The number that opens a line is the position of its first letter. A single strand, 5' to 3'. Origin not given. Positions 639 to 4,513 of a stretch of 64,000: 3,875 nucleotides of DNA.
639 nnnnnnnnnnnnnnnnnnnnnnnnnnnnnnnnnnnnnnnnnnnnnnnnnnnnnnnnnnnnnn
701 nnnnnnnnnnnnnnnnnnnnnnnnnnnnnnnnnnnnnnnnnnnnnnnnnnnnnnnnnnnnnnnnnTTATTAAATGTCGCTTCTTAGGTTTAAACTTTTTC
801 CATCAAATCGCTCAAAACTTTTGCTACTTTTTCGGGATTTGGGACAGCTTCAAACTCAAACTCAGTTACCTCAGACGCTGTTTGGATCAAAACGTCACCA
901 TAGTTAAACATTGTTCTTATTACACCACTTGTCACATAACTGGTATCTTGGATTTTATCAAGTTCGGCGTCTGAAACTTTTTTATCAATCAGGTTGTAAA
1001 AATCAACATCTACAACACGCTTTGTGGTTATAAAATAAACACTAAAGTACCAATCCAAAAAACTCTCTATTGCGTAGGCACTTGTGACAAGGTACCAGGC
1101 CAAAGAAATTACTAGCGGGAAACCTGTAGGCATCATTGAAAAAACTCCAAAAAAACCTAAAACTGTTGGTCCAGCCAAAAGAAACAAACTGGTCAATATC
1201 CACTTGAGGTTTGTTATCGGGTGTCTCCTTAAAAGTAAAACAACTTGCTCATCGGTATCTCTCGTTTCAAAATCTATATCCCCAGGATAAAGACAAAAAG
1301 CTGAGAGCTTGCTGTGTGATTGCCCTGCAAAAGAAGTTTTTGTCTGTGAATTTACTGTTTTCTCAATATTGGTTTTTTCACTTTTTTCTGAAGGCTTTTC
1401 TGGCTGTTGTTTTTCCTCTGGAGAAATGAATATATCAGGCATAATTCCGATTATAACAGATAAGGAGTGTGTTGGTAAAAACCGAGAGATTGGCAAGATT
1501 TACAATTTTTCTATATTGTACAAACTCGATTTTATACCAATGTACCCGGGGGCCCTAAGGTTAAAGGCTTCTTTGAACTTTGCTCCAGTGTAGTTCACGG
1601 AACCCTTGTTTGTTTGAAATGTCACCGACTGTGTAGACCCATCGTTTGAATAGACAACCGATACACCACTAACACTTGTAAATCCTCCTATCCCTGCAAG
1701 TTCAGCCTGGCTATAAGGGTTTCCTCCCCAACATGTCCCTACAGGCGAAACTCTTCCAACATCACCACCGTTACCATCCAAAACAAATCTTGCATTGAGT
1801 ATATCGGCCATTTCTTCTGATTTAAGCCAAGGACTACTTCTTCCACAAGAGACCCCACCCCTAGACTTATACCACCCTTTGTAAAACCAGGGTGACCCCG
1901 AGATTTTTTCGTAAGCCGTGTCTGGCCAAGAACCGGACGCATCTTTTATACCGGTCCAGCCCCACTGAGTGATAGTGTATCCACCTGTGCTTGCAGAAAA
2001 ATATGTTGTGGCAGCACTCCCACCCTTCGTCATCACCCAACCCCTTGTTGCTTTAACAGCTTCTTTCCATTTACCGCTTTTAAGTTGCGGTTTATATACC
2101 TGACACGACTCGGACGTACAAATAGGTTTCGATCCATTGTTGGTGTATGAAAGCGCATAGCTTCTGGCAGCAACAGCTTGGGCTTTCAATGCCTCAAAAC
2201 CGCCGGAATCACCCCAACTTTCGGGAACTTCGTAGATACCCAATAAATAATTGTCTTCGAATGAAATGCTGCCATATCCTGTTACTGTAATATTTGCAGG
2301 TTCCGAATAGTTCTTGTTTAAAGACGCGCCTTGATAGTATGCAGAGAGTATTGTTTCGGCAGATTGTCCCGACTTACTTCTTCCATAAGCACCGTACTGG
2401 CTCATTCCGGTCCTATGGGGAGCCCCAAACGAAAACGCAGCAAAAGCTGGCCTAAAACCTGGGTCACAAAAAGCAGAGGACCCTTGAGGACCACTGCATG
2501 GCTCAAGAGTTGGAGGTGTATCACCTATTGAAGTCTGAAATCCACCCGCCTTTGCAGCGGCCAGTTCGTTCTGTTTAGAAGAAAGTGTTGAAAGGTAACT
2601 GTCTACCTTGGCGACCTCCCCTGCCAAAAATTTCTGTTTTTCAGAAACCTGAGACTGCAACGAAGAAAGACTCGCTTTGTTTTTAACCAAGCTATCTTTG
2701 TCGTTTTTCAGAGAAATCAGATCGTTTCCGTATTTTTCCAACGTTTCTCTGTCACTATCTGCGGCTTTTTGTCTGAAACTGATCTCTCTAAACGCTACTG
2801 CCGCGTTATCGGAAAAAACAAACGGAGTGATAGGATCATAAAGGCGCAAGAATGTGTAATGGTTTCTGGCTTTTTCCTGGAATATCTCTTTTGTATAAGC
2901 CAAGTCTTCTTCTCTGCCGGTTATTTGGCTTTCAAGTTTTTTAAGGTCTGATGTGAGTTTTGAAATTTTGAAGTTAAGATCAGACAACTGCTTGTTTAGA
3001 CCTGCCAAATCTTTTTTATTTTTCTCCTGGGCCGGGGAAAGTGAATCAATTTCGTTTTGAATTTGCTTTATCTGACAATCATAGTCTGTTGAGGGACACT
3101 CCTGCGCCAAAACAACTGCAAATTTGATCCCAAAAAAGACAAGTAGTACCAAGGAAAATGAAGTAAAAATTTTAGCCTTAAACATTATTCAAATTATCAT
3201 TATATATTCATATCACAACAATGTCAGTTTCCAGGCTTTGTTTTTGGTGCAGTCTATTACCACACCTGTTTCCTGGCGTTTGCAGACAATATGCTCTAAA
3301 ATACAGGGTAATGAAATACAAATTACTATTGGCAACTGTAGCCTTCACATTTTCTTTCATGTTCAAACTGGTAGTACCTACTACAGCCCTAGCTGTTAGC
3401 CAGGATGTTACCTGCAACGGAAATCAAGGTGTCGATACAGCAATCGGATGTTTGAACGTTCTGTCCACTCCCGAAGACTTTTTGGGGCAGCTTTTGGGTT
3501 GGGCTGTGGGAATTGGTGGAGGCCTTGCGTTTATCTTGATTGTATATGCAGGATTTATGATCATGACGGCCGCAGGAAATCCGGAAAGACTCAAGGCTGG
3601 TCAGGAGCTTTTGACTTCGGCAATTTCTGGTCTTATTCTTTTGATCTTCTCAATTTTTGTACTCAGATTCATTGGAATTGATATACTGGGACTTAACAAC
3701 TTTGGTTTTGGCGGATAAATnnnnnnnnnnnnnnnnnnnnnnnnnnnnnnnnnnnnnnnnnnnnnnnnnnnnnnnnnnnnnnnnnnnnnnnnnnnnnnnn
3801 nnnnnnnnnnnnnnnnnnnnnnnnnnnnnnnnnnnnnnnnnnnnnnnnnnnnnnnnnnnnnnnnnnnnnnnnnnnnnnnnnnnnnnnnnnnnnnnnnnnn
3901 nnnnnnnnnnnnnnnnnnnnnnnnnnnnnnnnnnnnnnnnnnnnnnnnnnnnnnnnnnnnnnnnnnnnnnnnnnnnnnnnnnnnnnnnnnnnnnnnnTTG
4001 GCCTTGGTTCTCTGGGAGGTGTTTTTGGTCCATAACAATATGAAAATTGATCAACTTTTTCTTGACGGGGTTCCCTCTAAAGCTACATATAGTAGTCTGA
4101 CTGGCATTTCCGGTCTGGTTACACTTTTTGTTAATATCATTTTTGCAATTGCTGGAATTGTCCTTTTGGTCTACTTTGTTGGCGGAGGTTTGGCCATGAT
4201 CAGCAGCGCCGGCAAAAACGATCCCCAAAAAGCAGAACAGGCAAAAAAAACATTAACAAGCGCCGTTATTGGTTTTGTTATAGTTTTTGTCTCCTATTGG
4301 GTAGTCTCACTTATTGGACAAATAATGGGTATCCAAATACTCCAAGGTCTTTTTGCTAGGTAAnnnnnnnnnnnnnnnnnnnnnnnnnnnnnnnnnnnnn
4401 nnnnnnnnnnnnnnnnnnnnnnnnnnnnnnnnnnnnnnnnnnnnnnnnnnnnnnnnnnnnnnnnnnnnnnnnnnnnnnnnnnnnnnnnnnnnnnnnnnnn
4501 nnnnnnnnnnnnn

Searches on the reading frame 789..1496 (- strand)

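Call 18: search_protein_families(library=pfam, proteins=[window:789-1496:-], max_evalue=0.01)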
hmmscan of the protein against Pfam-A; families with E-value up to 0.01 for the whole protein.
window:789-1496:- (235 aa): 1 family
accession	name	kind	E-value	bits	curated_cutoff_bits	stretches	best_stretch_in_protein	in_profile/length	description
PF03703.20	bPH_2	-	3.3e-06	27.7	22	1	149-226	1-76/78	Bacterial PH domain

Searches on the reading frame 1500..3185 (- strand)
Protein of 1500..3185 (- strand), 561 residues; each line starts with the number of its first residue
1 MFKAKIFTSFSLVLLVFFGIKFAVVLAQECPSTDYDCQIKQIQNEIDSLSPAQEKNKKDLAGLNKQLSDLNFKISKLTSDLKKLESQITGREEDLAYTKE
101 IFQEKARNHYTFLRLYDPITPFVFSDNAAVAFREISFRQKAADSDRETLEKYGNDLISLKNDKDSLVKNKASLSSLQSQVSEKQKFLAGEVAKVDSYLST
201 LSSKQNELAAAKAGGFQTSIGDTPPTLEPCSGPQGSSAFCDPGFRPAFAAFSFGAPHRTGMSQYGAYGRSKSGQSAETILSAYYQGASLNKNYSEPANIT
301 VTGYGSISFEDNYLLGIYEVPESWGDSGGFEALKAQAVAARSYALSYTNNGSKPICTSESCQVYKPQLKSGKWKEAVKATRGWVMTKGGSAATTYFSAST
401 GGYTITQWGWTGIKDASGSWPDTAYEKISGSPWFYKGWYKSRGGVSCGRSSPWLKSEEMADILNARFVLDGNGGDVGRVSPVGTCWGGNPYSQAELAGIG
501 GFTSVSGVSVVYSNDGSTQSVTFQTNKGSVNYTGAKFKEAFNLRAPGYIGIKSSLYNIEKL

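Call 18: search_protein_families(library=pfam, proteins=[window:1500-3185:-], max_evalue=0.01)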
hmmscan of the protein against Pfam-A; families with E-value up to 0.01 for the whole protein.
window:1500-3185:- (561 aa): 5 families
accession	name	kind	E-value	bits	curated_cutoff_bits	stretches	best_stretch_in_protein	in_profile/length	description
PF08486.15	SpoIID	-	2.7e-14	54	23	1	313-386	16-96/97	Stage II sporulation protein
PF05667.16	CCDC22_CC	-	0.00049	19.8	39.2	1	40-107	194-261/477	CCDC22 protein coiled-coil region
PF08614.16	ATG16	-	0.0037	17.9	33.7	1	35-107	79-151/200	Autophagy protein 16 (ATG16)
PF11559.13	ADIP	-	0.0053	17.3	34.3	1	37-103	59-125/151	Afadin- and alpha -actinin-Binding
PF00038.26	Filament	-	0.0077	16.3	40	0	34-106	193-265/313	Intermediate filament protein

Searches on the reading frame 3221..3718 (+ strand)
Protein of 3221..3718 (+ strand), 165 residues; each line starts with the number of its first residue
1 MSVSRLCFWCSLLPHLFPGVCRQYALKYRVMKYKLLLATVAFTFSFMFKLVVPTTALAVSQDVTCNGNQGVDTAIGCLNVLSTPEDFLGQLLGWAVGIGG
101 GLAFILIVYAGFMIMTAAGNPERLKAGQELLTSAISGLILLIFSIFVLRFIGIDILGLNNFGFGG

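Call 18: search_protein_families(library=pfam, proteins=[window:3221-3718:+], max_evalue=0.01)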
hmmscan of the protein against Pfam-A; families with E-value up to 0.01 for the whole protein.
window:3221-3718:+ (165 aa): 1 family
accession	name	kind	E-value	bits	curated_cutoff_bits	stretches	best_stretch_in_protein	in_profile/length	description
PF18895.5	T4SS_pilin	-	2.4e-09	37.6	26.6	1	83-150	4-70/71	Type IV secretion system pilin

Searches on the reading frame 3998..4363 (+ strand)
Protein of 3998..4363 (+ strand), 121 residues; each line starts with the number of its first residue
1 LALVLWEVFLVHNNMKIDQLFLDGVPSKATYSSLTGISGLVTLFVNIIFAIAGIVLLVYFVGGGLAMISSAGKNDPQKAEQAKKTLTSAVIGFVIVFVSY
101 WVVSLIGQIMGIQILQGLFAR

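Call 18: search_protein_families(library=pfam, proteins=[window:3998-4363:+], max_evalue=0.01)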
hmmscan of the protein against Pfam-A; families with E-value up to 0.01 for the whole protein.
window:3998-4363:+ (121 aa): 2 families
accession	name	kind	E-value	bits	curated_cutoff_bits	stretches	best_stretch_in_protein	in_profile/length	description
PF18895.5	T4SS_pilin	-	5.6e-11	42.8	26.6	1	44-105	12-70/71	Type IV secretion system pilin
PF00001.26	7tm_1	-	0.0046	16.9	30.5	1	41-110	153-225/260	7 transmembrane receptor (rhodopsin family)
